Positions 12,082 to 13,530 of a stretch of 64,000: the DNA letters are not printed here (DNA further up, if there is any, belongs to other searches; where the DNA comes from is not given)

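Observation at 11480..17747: Unassigned demethylation/oxidation gene set: SAM-MTase, DmdA-like GcvT protein, two SDRs and an LhpBEF/HcnCAB-type three-subunit flavo-iron-sulfur dehydrogenase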

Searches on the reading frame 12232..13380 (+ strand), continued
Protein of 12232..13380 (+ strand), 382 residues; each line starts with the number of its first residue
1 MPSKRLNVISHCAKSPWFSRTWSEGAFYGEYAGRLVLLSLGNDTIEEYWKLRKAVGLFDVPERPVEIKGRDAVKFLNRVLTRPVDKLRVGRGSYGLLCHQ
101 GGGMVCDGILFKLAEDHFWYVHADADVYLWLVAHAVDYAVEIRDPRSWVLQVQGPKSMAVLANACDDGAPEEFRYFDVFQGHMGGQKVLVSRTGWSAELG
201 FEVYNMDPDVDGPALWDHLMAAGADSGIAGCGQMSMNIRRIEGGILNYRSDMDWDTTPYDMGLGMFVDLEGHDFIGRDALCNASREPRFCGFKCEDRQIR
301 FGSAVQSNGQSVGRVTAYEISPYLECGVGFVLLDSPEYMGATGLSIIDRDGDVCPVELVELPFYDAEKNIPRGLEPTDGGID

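Call 23: search_protein_families(library=pfam, proteins=[L036:8115-9956:+, L036:11125-13227:+, L036:13224-15491:+, L034:11140-13245:+, L034:14263-15483:+, L034:15486-17018:+, L062:8835-9836:+, L062:11227-12285:+, L062:6888-8813:-, L049:11140-11973:+], max_evalue=0.000001)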
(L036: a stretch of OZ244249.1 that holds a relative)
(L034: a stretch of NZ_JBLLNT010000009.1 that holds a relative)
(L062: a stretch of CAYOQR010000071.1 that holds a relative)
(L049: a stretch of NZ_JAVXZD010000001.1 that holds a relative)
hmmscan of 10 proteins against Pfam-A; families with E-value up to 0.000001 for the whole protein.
L036:8115-9956:+ (613 aa): 4 families
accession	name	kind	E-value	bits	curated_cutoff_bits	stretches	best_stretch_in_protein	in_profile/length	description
PF18158.6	AidB_N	-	1.7e-56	191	22.9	1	80-234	1-155/156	Adaptive response protein AidB N-terminal domain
PF00441.29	Acyl-CoA_dh_1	-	4.9e-33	114.8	22.4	1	353-507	1-149/150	Acyl-CoA dehydrogenase, C-terminal domain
PF02770.24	Acyl-CoA_dh_M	-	1.3e-17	64.2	33.3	1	250-343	2-96/97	Acyl-CoA dehydrogenase, middle domain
PF08028.16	Acyl-CoA_dh_2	-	1.4e-11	45.3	22.7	1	370-486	3-123/134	Acyl-CoA dehydrogenase, C-terminal domain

L036:11125-13227:+ (700 aa): 3 families
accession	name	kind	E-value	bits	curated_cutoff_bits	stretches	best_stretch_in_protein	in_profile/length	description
PF13549.11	ATP-grasp_5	-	6.5e-40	137.3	27.6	1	487-698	8-221/221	ATP-grasp domain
PF13607.11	Succ_CoA_lig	-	4.5e-33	114.4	27.4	1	160-294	3-138/138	Succinyl-CoA ligase like flavodoxin domain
PF13380.12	CoA_binding_2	-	2.9e-14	53.9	22.8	1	43-139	26-115/116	CoA binding domain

L036:13224-15491:+ (755 aa): 3 families
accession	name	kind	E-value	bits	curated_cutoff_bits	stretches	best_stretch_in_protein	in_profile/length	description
PF00384.28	Molybdopterin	-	7.7e-51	173.6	24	1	54-508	1-351/353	Molybdopterin oxidoreductase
PF01568.27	Molydop_binding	-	2.2e-23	82.8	26.8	1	624-741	1-109/110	Molydopterin dinucleotide binding domain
PF18364.6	Molybdopterin_N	-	1.3e-10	41.5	26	1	13-47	4-38/41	Molybdopterin oxidoreductase N-terminal domain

L034:11140-13245:+ (701 aa): 3 families
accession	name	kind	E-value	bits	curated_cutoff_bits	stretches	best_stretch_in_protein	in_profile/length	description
PF13549.11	ATP-grasp_5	-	2.1e-38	132.3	27.6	1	488-698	9-221/221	ATP-grasp domain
PF13607.11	Succ_CoA_lig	-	6.7e-33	113.8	27.4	1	160-294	3-138/138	Succinyl-CoA ligase like flavodoxin domain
PF13380.12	CoA_binding_2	-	6.5e-13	49.6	22.8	1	43-139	26-115/116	CoA binding domain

L034:14263-15483:+ (406 aa): 2 families
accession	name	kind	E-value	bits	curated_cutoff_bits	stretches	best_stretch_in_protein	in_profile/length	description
PF01571.26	GCV_T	-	2.2e-43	148.8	25.6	1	67-284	31-253/255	Aminomethyltransferase folate-binding domain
PF08669.17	GCV_T_C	-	3.4e-07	30.5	25.9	1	324-385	21-80/80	Glycine cleavage T-protein C-terminal barrel domain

L034:15486-17018:+ (510 aa): 2 families
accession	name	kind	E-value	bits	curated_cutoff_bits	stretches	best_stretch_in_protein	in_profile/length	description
PF00501.34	AMP-binding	-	5.5e-82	276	29.9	1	29-391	2-383/384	AMP-binding enzyme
PF13193.12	AMP-binding_C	-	7.3e-13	49.7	24.5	1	443-510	1-70/76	AMP-binding enzyme C-terminal domain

L062:8835-9836:+ (333 aa): 0 families

L062:11227-12285:+ (352 aa): 3 families
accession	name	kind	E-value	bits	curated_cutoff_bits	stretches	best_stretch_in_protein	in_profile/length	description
PF12833.13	HTH_18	-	2.8e-24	85.6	33.6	1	272-349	1-78/80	Helix-turn-helix domain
PF00165.29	HTH_AraC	-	9.7e-14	51.5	26.6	1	311-346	1-38/42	Bacterial regulatory helix-turn-helix proteins, AraC family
PF01965.30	DJ-1_PfpI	-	1.2e-13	51.6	26.6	1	101-211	54-164/165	DJ-1/PfpI family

L062:6888-8813:- (641 aa): 2 families
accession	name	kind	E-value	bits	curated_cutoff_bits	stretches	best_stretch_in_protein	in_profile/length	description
PF13520.12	AA_permease_2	-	3.3e-67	227.7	27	1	124-564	1-412/427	Amino acid permease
PF00324.27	AA_permease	-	6.7e-11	42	24.6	1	136-523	11-364/470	Amino acid permease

L049:11140-11973:+ (277 aa): 2 families
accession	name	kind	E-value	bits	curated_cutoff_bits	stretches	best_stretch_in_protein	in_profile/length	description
PF13977.11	TetR_C_6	-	1.7e-17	64.1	27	1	151-255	3-112/115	BetI-type transcriptional repressor, C-terminal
PF00440.29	TetR_N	-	6.2e-10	39.1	24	1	81-126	1-46/47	Bacterial regulatory proteins, tetR family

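Call 26: search_protein_families(library=pfam, proteins=[L013:13497-14402:+, L013:14520-15557:+, L013:15627-16688:+, L013:16685-17539:+, L013:17569-18369:+, L013:3366-4463:+, L013:4456-5436:+, L013:5433-6548:+, L027:1640-2764:-, L016:12178-13320:+], max_evalue=0.00001)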
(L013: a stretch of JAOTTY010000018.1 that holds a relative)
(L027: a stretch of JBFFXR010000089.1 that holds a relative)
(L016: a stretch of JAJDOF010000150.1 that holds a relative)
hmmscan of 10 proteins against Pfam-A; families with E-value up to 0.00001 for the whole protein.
L013:13497-14402:+ (301 aa): 2 families
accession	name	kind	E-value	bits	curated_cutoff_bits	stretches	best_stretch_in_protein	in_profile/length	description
PF03466.25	LysR_substrate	-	1.7e-34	119.5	28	1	92-293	4-207/209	LysR substrate binding domain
PF00126.33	HTH_1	-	3.9e-17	62.4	26.6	1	6-64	1-59/60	Bacterial regulatory helix-turn-helix protein, lysR family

L013:14520-15557:+ (345 aa): 4 families
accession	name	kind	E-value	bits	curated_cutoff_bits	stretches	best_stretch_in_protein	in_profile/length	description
PF13416.11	SBP_bac_8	-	1.5e-33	117.3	27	1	50-311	7-275/279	Bacterial extracellular solute-binding protein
PF13343.11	SBP_bac_6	-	1.6e-19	70.8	24.6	1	85-308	16-229/245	Bacterial extracellular solute-binding protein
PF01547.30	SBP_bac_1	-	5.2e-16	60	26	1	38-286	5-307/307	Bacterial extracellular solute-binding protein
PF13531.11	SBP_bac_11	-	3.6e-14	53.5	25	1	34-289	6-222/227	Bacterial extracellular solute-binding protein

L013:15627-16688:+ (353 aa): 2 families
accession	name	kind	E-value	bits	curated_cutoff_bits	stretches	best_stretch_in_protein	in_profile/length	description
PF00005.33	ABC_tran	-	9.3e-39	133.6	25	1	20-161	2-136/137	ABC transporter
PF08402.16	TOBE_2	-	2.5e-13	50.4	21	1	275-347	1-76/76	TOBE domain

L013:16685-17539:+ (284 aa): 1 family
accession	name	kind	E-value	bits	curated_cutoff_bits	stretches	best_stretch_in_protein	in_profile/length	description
PF00528.27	BPD_transp_1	-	1.5e-10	41.5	26.4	1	72-277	43-180/184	Binding-protein-dependent transport system inner membrane component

L013:17569-18369:+ (266 aa): 1 family
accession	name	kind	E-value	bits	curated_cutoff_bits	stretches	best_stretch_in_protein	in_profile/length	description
PF00528.27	BPD_transp_1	-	9.5e-16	58.5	26.4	1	83-257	1-175/184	Binding-protein-dependent transport system inner membrane component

L013:3366-4463:+ (365 aa): 2 families
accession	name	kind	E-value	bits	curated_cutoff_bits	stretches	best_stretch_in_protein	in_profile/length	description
PF00676.26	E1_dh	-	5e-69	233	22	1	46-323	1-287/300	Dehydrogenase E1 component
PF13292.11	DXP_synthase_N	-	1.2e-07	31.8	21.2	1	142-204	115-177/274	1-deoxy-D-xylulose-5-phosphate synthase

L013:4456-5436:+ (326 aa): 2 families
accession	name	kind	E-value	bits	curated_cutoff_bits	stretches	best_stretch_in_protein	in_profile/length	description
PF02779.29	Transket_pyr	-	9.3e-47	159.3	27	1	8-178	7-173/174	Transketolase, pyrimidine binding domain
PF02780.25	Transketolase_C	-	1.7e-34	118.8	25.9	1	198-315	5-124/124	Transketolase, C-terminal domain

L013:5433-6548:+ (371 aa): 3 families
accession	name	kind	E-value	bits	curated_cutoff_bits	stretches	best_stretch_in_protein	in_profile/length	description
PF00198.28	2-oxoacid_dh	-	2.4e-50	171.6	23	1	166-370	7-225/232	2-oxoacid dehydrogenases acyltransferase (catalytic domain)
PF00364.28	Biotin_lipoyl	-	1e-17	64.2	22.1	1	4-74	3-72/73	Biotin-requiring enzyme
PF02817.22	E3_binding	-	4.7e-10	39.9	23.7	1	118-153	1-36/36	e3 binding domain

L027:1640-2764:- (374 aa): 3 families
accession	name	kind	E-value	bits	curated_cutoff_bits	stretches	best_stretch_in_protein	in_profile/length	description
PF00990.26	GGDEF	-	2.2e-39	135.3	23.8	1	200-360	1-161/161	Diguanylate cyclase, GGDEF domain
PF13185.12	GAF_2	-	4.8e-10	40.2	28.6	1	41-166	8-128/136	GAF domain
PF01590.32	GAF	-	3.9e-09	37.6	22.4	1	46-171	11-131/133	GAF domain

L016:12178-13320:+ (380 aa): 1 family
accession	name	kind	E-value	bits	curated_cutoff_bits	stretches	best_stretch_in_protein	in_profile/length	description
PF00266.25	Aminotran_5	-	1.4e-77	261.6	21.5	1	9-369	1-370/371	Aminotransferase class-V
